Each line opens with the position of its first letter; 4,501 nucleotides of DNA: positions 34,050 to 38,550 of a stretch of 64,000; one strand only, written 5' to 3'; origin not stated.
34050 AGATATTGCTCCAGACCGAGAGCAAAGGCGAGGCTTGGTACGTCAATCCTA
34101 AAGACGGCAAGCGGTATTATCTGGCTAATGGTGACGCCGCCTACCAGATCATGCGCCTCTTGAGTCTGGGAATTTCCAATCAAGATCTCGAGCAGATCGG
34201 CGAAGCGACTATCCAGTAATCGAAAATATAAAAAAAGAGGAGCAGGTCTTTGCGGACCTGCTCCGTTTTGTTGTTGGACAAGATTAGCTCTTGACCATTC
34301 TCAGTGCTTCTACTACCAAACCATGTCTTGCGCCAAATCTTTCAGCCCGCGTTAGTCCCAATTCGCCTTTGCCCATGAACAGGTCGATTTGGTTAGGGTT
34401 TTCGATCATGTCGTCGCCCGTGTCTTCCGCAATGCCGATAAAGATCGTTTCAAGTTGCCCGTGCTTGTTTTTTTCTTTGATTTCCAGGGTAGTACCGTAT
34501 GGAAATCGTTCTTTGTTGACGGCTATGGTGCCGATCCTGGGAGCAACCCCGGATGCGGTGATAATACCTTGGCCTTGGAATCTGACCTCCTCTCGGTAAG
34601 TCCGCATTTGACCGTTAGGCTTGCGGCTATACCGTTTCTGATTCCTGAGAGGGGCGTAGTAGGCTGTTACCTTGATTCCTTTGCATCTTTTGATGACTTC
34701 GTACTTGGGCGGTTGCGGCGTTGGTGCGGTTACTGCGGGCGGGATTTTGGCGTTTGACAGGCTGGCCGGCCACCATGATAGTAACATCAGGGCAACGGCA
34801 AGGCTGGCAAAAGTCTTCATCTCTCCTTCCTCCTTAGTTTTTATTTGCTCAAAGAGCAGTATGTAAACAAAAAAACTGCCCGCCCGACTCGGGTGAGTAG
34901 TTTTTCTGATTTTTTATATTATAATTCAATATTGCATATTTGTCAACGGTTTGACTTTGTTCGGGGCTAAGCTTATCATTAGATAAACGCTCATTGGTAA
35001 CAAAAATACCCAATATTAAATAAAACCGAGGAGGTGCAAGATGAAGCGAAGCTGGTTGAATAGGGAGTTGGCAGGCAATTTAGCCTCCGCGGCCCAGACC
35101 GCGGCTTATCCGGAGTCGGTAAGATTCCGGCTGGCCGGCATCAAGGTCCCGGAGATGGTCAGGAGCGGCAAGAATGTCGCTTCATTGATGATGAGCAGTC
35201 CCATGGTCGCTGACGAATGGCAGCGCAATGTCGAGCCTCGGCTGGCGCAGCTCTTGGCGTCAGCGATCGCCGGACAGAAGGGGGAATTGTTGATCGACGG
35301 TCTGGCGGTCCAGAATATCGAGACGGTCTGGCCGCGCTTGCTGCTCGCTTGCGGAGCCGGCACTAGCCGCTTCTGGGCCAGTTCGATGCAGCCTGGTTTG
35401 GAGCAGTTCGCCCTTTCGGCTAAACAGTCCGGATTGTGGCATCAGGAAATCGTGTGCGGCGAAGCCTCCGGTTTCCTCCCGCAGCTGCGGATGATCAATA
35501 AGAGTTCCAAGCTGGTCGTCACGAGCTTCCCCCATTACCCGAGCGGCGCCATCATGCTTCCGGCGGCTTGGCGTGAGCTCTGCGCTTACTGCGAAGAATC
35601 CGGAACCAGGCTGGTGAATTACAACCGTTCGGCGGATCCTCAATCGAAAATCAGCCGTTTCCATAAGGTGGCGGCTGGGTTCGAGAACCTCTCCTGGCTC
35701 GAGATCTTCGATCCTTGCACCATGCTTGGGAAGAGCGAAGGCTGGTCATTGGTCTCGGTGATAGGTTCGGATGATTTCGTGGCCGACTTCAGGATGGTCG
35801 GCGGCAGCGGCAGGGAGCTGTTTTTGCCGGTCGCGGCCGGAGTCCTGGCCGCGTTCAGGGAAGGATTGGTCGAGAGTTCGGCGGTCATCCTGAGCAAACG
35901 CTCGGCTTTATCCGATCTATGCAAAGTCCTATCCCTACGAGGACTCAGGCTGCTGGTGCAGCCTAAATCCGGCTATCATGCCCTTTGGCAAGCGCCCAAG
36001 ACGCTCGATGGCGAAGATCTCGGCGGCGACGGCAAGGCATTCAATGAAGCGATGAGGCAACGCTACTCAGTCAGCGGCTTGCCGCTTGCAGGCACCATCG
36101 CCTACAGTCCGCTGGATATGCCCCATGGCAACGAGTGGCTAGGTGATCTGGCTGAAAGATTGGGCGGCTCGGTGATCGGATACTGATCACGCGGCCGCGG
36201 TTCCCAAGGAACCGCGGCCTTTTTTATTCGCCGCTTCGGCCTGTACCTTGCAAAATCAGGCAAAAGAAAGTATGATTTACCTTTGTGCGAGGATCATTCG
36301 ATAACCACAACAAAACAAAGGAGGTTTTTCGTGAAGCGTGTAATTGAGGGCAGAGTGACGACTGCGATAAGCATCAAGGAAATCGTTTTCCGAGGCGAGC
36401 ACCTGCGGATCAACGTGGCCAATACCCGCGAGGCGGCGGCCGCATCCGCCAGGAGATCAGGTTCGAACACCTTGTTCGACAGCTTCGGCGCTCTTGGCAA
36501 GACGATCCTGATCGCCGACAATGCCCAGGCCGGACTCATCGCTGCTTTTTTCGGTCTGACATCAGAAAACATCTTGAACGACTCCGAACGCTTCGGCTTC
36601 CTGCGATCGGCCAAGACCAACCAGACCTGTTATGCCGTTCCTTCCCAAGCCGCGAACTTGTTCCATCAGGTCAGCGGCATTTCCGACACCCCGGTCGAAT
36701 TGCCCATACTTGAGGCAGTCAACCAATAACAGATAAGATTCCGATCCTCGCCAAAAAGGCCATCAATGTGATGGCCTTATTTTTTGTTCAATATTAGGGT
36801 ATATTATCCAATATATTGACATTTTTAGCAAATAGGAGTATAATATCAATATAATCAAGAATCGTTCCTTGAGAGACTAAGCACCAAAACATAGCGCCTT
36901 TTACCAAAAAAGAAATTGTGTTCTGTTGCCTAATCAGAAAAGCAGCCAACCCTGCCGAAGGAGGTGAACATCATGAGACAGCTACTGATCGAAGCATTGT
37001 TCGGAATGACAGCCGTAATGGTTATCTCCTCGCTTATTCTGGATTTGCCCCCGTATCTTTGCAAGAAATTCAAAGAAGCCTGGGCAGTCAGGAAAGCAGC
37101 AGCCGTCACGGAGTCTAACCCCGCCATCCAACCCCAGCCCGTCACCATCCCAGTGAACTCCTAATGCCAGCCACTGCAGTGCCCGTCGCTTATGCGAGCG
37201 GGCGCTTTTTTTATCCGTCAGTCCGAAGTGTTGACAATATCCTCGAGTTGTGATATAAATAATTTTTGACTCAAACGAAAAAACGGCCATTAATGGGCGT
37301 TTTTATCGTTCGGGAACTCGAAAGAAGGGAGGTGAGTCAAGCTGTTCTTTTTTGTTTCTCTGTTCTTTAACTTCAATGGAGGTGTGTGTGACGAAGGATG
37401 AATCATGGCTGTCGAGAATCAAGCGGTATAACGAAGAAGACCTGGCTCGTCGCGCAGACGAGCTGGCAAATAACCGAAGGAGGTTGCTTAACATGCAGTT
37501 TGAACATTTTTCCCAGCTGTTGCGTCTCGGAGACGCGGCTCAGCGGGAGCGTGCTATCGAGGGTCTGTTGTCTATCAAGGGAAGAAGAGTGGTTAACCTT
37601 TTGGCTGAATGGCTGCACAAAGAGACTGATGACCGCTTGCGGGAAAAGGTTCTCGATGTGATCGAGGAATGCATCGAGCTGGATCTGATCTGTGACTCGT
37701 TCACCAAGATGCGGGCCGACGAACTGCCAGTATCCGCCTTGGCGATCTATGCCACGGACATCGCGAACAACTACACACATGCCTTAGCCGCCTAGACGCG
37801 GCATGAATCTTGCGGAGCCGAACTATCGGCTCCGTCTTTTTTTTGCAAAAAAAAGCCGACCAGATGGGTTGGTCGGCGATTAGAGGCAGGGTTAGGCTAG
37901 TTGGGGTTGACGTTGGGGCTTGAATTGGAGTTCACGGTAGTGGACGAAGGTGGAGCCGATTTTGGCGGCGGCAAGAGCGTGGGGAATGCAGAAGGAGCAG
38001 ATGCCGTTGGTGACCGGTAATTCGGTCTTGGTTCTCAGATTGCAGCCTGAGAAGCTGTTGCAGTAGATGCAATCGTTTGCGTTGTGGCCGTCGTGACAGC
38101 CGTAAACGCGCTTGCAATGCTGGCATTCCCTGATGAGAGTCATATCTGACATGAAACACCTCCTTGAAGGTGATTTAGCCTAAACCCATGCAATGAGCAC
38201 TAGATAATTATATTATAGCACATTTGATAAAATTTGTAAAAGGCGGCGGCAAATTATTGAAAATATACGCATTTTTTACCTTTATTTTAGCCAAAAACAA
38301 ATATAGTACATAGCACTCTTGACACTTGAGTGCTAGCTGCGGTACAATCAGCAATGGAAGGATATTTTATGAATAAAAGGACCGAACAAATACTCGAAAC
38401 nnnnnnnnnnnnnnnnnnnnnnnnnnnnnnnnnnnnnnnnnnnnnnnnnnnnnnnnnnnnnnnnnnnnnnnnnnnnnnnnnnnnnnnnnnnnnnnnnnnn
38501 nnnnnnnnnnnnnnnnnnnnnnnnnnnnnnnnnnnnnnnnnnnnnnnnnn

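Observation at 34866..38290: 3.4-kb island of five monocistronic hypothetical genes, each with a near-consensus promoter, most with their own terminator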

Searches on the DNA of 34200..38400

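Call 51: search_rna_families(source=window, start=34200, end=38400, threshold=evalue, max_evalue=5)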
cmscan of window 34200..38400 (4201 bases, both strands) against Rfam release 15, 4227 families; matches with E-value up to 5: 8.
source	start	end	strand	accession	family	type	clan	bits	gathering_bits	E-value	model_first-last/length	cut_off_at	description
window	37142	37221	-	RF02467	Ms_IGR-2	Gene; sRNA;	-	24.1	45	0.029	1-82/82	no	Mycobacterium sRNA Ms_IGR-2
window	34868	34953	-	RF02083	OrzO-P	Gene; antitoxin;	-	22.4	60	2.5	1-76/76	no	OrzO-P RNA antitoxin family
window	36194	36217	-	RF01839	eeev_FSE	Cis-reg; frameshift_element;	-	21.6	80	0.6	26-49/73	no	eastern equine encephalitis ribosomal frameshift element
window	37206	37381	+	RF02142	HOXA11-AS1_6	Gene; lncRNA;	-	21.2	50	0.21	1-179/179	no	HOXA11 antisense RNA 1 conserved region 6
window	36752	36796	-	RF01388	isrD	Gene; sRNA;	-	19.6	37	1.7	1-51/51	no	isrD Hfq binding RNA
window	36144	36226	+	RF00021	Spot_42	Gene; sRNA;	-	18.9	80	3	1-115/115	no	Spot 42 RNA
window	35518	35581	-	RF01523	TB10Cs1H2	Gene; snRNA; snoRNA; HACA-box;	-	18.3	50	3.8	1-63/63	no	Trypanosomatid snoRNA TB10Cs1H2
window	34230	34266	+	RF02503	Atu_C9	Gene; sRNA;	-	14.7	40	0.86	156-192/192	no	Rhizobiales sRNA Atu_C9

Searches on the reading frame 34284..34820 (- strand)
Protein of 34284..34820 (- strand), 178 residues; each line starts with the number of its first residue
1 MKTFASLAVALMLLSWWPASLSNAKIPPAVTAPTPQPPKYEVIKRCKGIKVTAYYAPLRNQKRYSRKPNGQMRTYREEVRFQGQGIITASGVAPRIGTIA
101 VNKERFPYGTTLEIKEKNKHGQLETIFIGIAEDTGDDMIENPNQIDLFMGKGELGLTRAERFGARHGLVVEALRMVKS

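Call 5: search_protein_families(library=pfam, proteins=[window:34284-34820:-], max_evalue=1)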
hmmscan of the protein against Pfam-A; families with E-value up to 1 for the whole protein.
window:34284-34820:- (178 aa): 2 families
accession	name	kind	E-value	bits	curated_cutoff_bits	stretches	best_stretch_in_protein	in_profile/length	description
PF06725.17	3D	-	1.7e-05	25.4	23.8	1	98-153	2-53/72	3D domain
PF09157.17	TruB-C_2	-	0.091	13.1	21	0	66-95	24-54/57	Pseudouridine synthase II TruB, C-terminal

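Call 36: search_protein_families(library=ncbifam, proteins=[window:34284-34820:-], max_evalue=1)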
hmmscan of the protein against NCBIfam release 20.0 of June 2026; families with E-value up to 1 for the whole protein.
window:34284-34820:- (178 aa): 0 families

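Call 37: search_protein_families(library=padloc, proteins=[window:34284-34820:-], max_evalue=1)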
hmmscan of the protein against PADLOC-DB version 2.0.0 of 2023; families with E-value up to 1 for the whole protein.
window:34284-34820:- (178 aa): 0 families

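Call 38: search_protein_families(library=phrogs, proteins=[window:34284-34820:-], max_evalue=1)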
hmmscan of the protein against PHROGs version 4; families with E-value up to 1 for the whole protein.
window:34284-34820:- (178 aa): 3 families
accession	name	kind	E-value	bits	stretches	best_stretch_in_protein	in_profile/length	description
phrog_33758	-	unknown function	0.011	16.5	1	84-150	91-154/173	-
phrog_22529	-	unknown function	0.015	16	1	87-153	75-131/148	-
phrog_12217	-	unknown function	0.31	11.7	1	78-131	59-110/202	-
